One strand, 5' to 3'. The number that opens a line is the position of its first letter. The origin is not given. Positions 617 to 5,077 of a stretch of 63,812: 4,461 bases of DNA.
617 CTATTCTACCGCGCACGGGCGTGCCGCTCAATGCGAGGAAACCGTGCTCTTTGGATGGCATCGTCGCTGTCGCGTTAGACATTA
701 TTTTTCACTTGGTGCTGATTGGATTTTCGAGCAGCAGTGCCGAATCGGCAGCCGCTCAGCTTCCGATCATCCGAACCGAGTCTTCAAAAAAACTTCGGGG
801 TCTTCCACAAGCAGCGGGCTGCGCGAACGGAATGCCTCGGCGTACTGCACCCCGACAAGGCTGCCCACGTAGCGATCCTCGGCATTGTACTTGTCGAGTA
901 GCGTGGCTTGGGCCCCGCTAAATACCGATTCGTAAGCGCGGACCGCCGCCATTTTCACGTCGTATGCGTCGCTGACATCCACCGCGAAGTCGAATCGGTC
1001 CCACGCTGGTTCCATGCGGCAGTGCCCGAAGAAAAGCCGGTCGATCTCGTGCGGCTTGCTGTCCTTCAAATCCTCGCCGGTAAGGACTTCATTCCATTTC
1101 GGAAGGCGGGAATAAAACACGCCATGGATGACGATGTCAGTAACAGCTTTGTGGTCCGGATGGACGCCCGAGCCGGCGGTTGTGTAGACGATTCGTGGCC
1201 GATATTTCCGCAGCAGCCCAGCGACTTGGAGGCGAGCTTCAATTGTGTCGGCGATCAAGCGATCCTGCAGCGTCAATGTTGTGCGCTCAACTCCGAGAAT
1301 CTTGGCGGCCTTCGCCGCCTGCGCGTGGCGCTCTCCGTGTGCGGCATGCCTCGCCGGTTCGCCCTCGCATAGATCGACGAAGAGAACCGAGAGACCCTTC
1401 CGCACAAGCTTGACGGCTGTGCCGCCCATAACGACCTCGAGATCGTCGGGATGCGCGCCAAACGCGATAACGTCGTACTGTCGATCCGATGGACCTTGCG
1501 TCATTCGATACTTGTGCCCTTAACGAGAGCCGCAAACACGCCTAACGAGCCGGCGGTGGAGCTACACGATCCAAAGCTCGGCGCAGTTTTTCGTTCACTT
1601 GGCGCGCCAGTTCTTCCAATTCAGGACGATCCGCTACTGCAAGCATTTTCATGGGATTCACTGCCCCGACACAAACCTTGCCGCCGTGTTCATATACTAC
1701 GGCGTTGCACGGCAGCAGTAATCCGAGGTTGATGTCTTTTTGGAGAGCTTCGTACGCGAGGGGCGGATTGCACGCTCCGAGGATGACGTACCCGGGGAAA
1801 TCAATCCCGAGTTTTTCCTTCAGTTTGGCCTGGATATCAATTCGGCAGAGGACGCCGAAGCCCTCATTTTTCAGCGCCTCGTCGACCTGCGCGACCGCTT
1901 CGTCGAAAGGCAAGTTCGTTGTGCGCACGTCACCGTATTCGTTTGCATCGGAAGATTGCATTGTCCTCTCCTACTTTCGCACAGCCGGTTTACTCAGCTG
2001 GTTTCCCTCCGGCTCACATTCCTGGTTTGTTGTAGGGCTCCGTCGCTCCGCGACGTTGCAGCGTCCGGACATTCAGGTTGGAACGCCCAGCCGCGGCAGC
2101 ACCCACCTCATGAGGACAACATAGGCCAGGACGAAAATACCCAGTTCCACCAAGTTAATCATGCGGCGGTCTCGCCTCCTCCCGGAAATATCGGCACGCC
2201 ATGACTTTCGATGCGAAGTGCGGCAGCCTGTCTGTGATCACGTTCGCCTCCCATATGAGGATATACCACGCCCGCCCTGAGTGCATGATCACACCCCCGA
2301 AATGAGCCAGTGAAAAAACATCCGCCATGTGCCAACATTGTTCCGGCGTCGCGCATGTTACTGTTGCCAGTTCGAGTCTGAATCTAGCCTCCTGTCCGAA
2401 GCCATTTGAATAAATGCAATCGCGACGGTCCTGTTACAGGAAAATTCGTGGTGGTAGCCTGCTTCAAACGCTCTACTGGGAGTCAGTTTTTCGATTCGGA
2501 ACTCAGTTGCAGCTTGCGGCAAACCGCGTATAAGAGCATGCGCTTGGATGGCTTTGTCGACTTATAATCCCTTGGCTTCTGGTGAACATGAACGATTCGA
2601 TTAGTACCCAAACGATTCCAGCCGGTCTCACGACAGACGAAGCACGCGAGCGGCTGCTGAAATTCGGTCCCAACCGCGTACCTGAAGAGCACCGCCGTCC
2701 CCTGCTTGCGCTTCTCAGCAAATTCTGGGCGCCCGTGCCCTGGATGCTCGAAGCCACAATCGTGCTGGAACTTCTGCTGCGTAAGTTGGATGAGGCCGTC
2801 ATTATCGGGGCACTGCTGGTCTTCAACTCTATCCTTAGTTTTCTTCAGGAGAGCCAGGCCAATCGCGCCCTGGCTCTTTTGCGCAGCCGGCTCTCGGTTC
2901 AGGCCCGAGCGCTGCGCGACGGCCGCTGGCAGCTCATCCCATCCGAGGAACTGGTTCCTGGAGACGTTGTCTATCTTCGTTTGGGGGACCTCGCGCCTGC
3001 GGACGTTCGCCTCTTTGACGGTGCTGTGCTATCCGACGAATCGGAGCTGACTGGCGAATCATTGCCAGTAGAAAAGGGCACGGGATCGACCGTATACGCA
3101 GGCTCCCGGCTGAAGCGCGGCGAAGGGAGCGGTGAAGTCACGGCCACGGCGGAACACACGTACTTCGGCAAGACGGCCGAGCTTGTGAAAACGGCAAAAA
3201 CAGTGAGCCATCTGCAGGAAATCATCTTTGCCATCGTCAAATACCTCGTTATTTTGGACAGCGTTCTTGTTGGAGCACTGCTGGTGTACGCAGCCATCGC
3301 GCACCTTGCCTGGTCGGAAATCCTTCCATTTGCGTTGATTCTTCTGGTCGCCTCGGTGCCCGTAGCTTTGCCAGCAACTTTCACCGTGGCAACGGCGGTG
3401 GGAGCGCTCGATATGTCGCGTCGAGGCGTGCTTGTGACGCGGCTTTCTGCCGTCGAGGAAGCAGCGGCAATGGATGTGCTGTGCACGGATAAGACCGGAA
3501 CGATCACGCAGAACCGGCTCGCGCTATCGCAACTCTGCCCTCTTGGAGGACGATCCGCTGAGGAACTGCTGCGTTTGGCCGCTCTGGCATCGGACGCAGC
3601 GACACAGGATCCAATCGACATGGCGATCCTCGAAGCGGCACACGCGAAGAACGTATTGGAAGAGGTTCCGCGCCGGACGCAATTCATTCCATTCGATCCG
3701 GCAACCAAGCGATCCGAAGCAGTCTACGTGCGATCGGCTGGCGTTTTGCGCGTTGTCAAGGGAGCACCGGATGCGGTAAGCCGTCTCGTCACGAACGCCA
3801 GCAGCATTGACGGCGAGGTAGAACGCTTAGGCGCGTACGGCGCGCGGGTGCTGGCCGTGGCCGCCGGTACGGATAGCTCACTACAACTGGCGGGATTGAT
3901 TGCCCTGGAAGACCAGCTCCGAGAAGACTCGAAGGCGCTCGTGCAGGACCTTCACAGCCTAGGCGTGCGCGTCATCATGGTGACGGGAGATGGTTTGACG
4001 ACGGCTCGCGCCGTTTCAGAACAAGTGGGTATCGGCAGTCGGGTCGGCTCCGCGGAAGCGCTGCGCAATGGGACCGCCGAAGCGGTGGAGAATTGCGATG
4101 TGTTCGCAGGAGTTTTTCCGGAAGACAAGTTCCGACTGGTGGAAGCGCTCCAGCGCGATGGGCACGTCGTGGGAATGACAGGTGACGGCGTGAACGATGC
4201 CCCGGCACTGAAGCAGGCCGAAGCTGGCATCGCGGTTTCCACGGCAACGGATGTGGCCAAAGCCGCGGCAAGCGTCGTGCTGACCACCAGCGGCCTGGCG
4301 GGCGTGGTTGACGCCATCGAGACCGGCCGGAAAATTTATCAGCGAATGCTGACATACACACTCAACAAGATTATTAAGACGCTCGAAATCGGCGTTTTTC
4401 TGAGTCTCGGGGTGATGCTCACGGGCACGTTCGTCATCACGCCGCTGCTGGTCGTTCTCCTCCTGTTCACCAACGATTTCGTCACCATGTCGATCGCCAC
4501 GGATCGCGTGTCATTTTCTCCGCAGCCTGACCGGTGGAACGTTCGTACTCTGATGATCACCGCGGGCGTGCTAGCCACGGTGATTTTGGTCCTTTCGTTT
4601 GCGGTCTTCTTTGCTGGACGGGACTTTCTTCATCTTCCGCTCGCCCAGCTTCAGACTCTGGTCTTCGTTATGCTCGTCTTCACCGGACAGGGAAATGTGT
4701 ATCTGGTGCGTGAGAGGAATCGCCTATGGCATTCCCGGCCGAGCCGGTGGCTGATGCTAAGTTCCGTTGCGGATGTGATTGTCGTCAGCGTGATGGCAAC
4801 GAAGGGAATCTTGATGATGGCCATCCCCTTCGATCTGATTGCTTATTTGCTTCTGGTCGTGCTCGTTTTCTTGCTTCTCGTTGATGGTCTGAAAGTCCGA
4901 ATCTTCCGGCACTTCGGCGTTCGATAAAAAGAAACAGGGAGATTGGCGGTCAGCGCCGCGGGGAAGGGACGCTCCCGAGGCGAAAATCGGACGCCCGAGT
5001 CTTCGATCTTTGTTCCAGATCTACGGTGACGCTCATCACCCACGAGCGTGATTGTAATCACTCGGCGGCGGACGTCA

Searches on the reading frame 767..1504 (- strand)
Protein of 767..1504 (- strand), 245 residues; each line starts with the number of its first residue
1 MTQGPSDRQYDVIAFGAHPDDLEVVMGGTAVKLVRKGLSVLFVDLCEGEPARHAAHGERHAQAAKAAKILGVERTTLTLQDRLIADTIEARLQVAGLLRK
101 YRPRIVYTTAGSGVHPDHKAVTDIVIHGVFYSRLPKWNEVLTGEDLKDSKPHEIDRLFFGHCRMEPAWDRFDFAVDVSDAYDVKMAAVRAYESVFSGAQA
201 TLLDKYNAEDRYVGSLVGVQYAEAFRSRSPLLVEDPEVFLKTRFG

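Call 7: search_protein_families(library=pfam, proteins=[window:767-1504:-], max_evalue=0.01)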
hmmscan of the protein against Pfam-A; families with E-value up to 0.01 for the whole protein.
window:767-1504:- (245 aa): 1 family
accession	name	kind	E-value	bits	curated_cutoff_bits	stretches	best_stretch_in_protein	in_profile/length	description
PF02585.22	PIG-L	-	6.3e-21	75.7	28.2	1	14-126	2-126/129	GlcNAc-PI de-N-acetylase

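Call 22: find_encoding_contigs(protein=window:767-1504:-, flank=10000, max_places=4)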
Protein window:767-1504:- (245 aa): 7 contigs read that carry it; 4 places shown.
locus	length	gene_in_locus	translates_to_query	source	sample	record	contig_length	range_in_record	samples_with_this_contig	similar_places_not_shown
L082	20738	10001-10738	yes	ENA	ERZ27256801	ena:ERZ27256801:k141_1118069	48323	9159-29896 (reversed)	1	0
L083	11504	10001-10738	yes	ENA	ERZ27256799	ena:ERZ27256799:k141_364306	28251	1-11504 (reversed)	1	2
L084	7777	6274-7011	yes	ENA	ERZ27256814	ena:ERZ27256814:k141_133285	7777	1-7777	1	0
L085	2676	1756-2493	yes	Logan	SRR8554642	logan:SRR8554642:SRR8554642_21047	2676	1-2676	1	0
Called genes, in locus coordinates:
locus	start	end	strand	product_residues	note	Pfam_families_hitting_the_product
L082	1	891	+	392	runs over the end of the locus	PF25917:BSH_RND, PF25919:BSH_CusB (faint), PF25954:Beta-barrel_RND_2, PF25967:RND-MFP_C (weak), PF25989:YknX_C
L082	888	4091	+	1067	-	PF00873:ACR_tran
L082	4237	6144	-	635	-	PF00122:E1-E2_ATPase, PF00702:Hydrolase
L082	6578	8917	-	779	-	PF00690:Cation_ATPase_N, PF00122:E1-E2_ATPase, PF00702:Hydrolase, PF08282:Hydrolase_3 (weak)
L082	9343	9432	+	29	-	-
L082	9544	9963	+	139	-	PF03625:DUF302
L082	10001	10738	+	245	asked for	PF02585:PIG-L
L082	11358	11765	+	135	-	-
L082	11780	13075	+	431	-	PF06782:UPF0236 (weak)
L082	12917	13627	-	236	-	-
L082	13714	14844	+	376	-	-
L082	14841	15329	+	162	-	-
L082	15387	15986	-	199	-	PF12804:NTP_transf_3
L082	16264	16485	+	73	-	-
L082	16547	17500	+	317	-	PF00753:Lactamase_B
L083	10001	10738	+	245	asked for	PF02585:PIG-L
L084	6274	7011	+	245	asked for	PF02585:PIG-L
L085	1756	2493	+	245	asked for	PF02585:PIG-L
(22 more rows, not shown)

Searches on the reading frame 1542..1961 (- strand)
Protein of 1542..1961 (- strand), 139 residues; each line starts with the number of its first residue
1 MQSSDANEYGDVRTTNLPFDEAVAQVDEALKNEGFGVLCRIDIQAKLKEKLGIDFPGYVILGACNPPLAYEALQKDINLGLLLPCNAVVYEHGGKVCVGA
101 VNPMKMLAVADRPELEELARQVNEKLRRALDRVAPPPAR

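Call 7: search_protein_families(library=pfam, proteins=[window:1542-1961:-], max_evalue=0.01)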
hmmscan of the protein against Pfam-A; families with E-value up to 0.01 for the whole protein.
window:1542-1961:- (139 aa): 1 family
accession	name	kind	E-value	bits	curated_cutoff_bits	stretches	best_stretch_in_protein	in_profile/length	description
PF03625.19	DUF302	-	2.2e-25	88.7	23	1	41-103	1-63/63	Domain of unknown function DUF302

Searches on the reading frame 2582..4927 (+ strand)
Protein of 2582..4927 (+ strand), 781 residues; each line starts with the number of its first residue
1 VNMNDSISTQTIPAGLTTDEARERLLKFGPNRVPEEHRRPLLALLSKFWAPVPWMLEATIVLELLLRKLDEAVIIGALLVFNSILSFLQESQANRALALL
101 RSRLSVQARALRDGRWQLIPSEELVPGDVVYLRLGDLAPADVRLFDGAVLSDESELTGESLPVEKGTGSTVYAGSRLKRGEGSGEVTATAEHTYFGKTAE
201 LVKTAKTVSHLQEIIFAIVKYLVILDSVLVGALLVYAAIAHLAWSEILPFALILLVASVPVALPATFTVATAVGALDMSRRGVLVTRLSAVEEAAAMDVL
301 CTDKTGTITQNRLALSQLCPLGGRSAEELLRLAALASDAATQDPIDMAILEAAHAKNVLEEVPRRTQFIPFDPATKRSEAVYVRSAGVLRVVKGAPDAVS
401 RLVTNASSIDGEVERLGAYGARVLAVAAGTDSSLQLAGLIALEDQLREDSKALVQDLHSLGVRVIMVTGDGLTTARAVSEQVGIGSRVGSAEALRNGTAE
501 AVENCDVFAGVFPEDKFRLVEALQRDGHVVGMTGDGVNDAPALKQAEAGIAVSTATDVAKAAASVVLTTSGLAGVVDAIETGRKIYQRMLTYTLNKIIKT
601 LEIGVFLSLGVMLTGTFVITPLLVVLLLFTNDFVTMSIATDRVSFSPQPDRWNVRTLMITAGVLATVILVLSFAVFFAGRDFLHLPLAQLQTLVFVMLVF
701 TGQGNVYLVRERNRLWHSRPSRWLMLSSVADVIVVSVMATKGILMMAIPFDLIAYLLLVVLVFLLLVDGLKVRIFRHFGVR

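Call 5: search_protein_families(library=pfam, proteins=[window:2582-4927:+], max_evalue=0.01)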
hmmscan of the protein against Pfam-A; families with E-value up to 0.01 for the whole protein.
window:2582-4927:+ (781 aa): 5 families
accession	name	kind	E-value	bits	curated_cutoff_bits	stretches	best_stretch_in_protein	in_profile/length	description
PF00122.25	E1-E2_ATPase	-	1.4e-43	148.9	28.1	1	105-281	4-181/181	E1-E2 ATPase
PF00702.32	Hydrolase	-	2.7e-22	80.5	26.4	1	297-546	1-190/191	haloacid dehalogenase-like hydrolase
PF00690.31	Cation_ATPase_N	-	4.4e-10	39.5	20.4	1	11-61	16-67/69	Cation transporter/ATPase, N-terminus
PF08282.18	Hydrolase_3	-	2.8e-07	31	20.9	1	521-579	197-255/255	haloacid dehalogenase-like hydrolase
PF13246.12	Cation_ATPase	-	0.0058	17.1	21.7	0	340-402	19-87/91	Cation transport ATPase (P-type)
